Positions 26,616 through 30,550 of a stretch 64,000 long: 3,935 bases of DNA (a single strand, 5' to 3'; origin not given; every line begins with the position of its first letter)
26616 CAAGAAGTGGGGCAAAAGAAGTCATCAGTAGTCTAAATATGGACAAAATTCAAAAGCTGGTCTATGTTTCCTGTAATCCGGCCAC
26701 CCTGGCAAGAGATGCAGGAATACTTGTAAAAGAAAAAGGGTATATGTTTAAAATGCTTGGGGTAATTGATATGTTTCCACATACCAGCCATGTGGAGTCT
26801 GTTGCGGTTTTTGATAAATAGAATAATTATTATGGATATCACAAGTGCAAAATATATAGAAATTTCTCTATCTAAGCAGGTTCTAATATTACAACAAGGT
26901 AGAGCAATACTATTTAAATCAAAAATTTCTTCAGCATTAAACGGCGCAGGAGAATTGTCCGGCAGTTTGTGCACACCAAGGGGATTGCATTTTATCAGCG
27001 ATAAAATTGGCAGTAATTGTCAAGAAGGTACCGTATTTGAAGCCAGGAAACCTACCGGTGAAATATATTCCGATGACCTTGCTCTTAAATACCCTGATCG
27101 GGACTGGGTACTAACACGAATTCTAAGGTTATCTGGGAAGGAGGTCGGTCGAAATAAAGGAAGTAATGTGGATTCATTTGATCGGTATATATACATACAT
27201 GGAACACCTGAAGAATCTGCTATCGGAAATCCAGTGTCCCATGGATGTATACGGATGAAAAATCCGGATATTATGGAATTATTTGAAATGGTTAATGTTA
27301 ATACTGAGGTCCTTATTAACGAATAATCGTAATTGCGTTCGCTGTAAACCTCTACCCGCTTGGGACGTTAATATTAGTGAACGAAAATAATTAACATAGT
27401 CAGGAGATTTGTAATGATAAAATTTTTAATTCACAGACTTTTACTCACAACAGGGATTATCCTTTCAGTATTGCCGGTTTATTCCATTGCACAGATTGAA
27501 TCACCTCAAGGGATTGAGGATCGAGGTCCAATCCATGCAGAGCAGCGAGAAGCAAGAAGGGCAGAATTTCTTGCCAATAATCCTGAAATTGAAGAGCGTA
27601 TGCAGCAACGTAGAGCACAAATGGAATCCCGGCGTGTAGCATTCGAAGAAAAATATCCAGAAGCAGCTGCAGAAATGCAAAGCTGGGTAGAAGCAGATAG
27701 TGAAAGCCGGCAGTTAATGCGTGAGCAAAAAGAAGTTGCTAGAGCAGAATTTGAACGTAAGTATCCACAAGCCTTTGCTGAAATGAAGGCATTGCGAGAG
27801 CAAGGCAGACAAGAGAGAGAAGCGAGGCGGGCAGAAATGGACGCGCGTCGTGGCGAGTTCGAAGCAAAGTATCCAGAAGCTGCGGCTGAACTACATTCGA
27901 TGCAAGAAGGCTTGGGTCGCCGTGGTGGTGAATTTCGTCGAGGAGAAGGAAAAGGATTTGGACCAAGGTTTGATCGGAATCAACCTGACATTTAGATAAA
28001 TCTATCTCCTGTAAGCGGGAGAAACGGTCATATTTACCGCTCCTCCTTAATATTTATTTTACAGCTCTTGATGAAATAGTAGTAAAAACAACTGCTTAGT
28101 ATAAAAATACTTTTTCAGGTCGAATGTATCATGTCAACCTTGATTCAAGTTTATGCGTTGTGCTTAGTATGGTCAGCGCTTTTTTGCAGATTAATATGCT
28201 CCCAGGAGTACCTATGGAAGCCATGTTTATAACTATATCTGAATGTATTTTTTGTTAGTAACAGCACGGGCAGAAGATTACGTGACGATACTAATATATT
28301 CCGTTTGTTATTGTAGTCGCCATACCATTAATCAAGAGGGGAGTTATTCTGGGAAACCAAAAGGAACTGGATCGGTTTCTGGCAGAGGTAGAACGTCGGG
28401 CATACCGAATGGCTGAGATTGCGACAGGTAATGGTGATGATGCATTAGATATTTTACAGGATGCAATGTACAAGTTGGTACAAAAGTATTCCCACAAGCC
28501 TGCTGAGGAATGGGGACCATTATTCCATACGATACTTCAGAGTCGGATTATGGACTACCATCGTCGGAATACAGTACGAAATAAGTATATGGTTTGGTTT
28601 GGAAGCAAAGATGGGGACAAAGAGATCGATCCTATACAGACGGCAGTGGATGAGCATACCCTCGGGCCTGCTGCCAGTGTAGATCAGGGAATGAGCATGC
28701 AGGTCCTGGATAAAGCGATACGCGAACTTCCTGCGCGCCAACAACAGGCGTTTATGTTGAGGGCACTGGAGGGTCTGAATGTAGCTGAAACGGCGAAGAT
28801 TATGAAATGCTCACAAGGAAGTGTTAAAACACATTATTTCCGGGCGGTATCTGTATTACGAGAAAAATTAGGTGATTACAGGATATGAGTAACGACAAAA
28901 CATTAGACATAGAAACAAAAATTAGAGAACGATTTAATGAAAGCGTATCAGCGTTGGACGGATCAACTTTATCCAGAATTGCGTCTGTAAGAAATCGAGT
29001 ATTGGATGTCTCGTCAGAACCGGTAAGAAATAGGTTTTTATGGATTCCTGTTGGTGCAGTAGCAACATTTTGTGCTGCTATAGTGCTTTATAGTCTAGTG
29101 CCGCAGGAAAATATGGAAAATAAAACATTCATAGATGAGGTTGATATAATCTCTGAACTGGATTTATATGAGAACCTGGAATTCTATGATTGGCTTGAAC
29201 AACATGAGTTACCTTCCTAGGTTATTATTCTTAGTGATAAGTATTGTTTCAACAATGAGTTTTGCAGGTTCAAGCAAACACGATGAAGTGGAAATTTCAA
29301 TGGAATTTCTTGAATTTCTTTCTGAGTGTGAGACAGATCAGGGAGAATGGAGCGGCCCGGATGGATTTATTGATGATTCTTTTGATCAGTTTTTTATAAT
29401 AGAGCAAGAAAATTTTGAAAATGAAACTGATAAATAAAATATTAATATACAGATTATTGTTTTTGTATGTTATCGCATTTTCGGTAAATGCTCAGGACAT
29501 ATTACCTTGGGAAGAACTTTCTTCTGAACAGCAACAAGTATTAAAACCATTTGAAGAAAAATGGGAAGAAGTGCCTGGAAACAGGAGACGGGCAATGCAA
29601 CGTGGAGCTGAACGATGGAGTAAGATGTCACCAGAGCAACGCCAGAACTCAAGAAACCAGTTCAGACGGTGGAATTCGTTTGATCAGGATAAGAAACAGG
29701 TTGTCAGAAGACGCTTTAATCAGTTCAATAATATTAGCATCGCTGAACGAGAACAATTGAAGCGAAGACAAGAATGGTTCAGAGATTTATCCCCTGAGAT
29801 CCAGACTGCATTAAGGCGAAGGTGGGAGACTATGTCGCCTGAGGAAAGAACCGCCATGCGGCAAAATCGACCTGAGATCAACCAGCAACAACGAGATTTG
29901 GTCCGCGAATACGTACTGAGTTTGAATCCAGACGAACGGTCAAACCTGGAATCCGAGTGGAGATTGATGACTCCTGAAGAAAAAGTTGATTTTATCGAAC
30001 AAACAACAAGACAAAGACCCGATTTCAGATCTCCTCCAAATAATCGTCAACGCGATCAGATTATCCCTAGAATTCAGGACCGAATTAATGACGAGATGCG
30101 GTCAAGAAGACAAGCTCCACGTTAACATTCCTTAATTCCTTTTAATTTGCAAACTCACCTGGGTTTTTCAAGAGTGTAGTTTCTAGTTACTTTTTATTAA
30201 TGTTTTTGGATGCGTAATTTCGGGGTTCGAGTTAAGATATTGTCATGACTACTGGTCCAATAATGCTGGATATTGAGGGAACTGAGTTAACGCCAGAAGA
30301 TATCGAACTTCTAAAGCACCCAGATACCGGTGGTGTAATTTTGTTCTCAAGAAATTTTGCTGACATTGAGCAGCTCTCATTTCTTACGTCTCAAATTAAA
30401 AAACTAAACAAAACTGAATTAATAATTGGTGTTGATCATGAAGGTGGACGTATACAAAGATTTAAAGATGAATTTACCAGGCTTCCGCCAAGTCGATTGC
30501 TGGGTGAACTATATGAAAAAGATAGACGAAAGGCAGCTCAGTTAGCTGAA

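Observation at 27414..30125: ECF sigma module bracketed by two different secreted Arg/Glu-rich repeat proteins, a small single-TM anti-sigma-like protein and a tiny acidic secreted ORF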

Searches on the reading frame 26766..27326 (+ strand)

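Call 4: search_protein_families(library=pfam, proteins=[window:26766-27326:+], max_evalue=1)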
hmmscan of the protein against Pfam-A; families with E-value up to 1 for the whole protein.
window:26766-27326:+ (186 aa): 2 families
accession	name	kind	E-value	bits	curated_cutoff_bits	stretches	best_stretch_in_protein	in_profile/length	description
PF03734.19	YkuD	-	3e-20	73.7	23.4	1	29-184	2-146/146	L,D-transpeptidase catalytic domain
PF25369.1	SH3_VIII-1_N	-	0.16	11.8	27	1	109-126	7-24/45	Myosin-1-like, N-terminal SH3 domain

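Call 5: search_protein_families(library=ncbifam, proteins=[window:26766-27326:+], max_evalue=1)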
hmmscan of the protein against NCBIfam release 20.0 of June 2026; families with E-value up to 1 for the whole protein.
window:26766-27326:+ (186 aa): 6 families
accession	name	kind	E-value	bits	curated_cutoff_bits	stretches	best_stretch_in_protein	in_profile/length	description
NF040925.1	LD_carbox_ElsL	exception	3.5e-51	173.2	270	1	31-186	8-160/164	cell wall-recycling L,D-carboxypeptidase ElsL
NF007612.0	PRK10260.1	equivalog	7.7e-08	31.7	583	1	140-183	189-232/306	L,D-transpeptidase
NF047955.1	TransPepLdtE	equivalog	2.1e-07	30.5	480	1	143-184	191-232/322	L,D-transpeptidase LdtE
NF007563.0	PRK10190.1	equivalog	4.8e-07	29.2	517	1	140-184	186-230/310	L,D-transpeptidase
NF004786.0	PRK06132.1-3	equivalog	0.00087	18.2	329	1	154-185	108-139/418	hypothetical protein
NF004785.0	PRK06132.1-2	subfamily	0.22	10.7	169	1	154-185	141-172/353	hypothetical protein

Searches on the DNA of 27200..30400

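Call 74: search_rna_families(source=window, start=27200, end=30400, threshold=evalue, max_evalue=1)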
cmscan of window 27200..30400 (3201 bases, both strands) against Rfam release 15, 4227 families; matches with E-value up to 1: 0.
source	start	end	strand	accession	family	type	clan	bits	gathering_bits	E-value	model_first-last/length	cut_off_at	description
